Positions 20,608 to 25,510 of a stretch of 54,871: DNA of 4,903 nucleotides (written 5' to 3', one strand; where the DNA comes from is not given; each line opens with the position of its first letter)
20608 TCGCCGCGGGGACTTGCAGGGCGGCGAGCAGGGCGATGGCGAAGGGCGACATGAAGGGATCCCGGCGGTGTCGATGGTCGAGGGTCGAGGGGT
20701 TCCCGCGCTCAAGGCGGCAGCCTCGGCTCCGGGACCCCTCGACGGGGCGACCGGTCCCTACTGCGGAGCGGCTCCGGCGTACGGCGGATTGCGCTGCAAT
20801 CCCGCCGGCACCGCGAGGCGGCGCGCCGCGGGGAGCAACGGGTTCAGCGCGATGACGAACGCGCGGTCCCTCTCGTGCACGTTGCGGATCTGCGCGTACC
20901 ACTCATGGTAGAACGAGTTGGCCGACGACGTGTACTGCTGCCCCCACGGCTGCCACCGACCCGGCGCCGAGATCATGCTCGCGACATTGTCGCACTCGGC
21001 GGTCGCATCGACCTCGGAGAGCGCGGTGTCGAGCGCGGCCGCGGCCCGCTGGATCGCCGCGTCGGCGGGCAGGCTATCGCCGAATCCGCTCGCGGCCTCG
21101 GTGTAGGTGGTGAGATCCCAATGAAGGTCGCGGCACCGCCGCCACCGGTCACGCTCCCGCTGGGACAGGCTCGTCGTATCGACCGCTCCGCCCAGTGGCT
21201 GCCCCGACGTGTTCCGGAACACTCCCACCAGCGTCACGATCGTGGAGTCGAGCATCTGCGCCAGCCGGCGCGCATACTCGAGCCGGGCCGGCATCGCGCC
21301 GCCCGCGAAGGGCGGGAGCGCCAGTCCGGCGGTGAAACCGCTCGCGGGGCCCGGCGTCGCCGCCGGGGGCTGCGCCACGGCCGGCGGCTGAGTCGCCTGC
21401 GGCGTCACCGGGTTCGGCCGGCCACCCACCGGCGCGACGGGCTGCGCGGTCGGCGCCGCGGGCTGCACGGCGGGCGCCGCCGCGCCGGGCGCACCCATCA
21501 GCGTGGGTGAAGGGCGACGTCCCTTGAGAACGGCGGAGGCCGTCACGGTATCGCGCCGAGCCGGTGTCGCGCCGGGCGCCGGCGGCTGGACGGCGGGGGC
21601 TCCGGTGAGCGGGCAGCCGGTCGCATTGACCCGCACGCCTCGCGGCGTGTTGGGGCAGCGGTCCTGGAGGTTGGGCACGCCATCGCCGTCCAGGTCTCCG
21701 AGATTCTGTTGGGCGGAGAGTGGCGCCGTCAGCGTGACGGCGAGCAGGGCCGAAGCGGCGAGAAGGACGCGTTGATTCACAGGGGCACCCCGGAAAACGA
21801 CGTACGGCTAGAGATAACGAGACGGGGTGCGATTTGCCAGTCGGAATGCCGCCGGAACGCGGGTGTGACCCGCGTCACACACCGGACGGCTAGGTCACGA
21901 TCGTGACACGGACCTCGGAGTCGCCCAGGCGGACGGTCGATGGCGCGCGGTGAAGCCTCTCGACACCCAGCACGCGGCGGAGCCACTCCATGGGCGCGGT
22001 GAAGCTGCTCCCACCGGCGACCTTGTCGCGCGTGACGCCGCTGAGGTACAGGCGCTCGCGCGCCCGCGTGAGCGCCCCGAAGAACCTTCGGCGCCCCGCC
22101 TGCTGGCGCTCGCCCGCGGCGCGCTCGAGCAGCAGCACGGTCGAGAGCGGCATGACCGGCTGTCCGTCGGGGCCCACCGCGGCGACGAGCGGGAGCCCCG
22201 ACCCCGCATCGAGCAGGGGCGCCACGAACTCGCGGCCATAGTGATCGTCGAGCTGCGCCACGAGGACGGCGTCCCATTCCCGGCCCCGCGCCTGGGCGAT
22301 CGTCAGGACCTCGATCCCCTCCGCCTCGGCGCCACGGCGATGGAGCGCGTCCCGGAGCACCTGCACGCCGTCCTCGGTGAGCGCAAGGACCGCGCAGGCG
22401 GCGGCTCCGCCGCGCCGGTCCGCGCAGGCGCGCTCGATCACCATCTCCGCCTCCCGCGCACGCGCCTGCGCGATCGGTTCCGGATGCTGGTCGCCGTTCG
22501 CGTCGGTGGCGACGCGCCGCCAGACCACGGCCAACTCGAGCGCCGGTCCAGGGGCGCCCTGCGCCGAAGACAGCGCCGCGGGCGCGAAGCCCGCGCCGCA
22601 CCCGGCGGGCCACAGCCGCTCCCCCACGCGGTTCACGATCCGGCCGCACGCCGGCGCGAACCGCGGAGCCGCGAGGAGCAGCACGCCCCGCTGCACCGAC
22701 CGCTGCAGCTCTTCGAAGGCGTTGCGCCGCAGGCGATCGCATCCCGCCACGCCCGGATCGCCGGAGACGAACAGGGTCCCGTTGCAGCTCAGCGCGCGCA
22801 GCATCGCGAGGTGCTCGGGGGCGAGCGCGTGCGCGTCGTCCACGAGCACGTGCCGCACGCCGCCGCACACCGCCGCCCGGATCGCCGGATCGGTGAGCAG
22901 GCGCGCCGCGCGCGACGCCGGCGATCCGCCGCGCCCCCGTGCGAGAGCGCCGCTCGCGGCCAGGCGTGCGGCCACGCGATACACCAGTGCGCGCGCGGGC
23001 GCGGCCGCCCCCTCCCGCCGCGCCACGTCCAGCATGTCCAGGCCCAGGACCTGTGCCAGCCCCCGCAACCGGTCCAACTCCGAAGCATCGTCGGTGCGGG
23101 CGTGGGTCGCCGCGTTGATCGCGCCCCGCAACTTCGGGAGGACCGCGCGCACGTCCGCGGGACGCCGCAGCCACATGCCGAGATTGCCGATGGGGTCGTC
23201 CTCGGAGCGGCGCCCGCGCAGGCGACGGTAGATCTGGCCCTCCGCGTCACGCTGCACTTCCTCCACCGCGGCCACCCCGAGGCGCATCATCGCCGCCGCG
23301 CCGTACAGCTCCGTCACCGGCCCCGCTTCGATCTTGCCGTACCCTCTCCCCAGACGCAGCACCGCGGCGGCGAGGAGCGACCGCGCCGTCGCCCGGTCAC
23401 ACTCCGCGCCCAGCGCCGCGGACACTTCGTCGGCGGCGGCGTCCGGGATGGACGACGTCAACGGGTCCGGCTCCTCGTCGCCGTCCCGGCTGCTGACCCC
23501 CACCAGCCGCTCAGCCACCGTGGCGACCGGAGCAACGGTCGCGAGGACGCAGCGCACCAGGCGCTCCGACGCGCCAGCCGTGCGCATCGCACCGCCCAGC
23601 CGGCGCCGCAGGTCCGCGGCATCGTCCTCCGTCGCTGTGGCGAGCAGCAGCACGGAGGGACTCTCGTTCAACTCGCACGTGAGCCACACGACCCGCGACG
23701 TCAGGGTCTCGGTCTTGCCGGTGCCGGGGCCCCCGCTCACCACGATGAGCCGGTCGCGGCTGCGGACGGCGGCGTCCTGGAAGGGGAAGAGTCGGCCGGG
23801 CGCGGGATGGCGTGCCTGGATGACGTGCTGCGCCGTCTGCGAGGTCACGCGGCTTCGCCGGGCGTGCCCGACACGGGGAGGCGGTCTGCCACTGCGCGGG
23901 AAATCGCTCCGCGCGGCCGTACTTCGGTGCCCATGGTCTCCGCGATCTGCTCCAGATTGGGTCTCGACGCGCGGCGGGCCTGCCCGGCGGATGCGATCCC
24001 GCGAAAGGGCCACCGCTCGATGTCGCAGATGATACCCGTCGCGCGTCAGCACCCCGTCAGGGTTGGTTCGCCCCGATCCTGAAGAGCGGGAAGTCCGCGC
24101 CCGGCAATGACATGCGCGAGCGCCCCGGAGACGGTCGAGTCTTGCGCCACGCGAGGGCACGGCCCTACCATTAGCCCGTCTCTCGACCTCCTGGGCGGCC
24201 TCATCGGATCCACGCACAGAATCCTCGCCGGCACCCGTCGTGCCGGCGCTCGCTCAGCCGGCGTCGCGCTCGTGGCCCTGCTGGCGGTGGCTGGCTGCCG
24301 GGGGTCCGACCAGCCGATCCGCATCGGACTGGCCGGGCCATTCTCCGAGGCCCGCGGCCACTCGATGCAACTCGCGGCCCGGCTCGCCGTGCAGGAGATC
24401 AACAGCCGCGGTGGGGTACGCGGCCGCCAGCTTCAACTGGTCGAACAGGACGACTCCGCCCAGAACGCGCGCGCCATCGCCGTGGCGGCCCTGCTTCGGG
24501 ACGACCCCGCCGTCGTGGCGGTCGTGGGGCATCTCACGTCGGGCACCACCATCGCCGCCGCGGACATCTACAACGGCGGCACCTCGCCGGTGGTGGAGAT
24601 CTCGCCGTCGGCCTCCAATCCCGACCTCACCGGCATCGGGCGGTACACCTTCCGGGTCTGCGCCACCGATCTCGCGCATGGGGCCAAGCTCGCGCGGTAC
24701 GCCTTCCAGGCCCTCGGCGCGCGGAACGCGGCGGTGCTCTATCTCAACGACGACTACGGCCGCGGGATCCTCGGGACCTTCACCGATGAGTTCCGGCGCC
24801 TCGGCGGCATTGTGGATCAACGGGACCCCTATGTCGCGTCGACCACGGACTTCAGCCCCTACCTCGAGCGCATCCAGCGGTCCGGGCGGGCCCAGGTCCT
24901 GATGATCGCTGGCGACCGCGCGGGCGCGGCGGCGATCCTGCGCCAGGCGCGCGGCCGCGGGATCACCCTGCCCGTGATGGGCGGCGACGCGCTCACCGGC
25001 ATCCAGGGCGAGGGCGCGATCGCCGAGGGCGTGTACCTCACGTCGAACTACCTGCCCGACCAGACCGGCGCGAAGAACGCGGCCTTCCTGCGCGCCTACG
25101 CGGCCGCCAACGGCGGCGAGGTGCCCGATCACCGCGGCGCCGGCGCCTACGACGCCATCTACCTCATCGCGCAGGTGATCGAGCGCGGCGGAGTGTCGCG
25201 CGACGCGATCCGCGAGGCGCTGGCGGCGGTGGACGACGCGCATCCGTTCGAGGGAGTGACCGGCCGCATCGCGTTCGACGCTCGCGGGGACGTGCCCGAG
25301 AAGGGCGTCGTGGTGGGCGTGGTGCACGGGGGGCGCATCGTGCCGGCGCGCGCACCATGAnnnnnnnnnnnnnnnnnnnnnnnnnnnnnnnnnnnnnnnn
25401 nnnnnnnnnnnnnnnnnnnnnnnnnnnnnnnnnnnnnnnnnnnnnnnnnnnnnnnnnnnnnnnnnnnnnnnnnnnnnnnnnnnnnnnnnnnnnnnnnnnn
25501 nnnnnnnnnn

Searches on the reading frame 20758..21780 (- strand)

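Call 56: search_protein_families(library=pfam, proteins=[window:20758-21780:-], max_evalue=0.0001)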
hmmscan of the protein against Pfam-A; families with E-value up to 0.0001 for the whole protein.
window:20758-21780:- (340 aa): 1 family
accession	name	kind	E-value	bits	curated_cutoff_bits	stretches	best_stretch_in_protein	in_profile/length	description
PF02412.23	TSP_3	-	4.3e-05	23.5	25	1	29-46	15-32/36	Thrombospondin type 3 repeat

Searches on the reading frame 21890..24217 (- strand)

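Call 56: search_protein_families(library=pfam, proteins=[window:21890-24217:-], max_evalue=0.0001)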
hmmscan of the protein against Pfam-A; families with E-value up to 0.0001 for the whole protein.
window:21890-24217:- (775 aa): 4 families
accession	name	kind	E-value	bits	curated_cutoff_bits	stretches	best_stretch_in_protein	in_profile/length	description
PF00580.27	UvrD-helicase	-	3.3e-11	43.8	23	1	146-218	4-76/271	UvrD/REP helicase N-terminal domain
PF13245.12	AAA_19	-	1.5e-07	32.1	25.1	1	147-214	1-68/134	AAA domain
PF13401.12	AAA_22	-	2.5e-06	28.3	27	0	152-219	2-67/130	AAA domain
PF13538.12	UvrD_C_2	-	2.8e-06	27.5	27.4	0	636-659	3-28/52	UvrD-like helicase C-terminal domain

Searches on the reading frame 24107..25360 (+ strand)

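Call 9: search_protein_families(library=pfam, proteins=[window:24107-25360:+], max_evalue=0.01)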
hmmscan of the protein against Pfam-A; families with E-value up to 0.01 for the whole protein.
window:24107-25360:+ (417 aa): 3 families
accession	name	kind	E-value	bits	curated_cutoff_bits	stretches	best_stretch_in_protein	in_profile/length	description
PF13458.12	Peripla_BP_6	-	6.2e-54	184.4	31.7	1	71-407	2-339/343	Periplasmic binding protein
PF01094.35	ANF_receptor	-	2.2e-23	83.4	25.4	1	87-398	2-343/353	Receptor family ligand binding region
PF13433.12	Peripla_BP_5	-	1.3e-10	41.4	27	2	84-146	17-79/363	Periplasmic binding protein domain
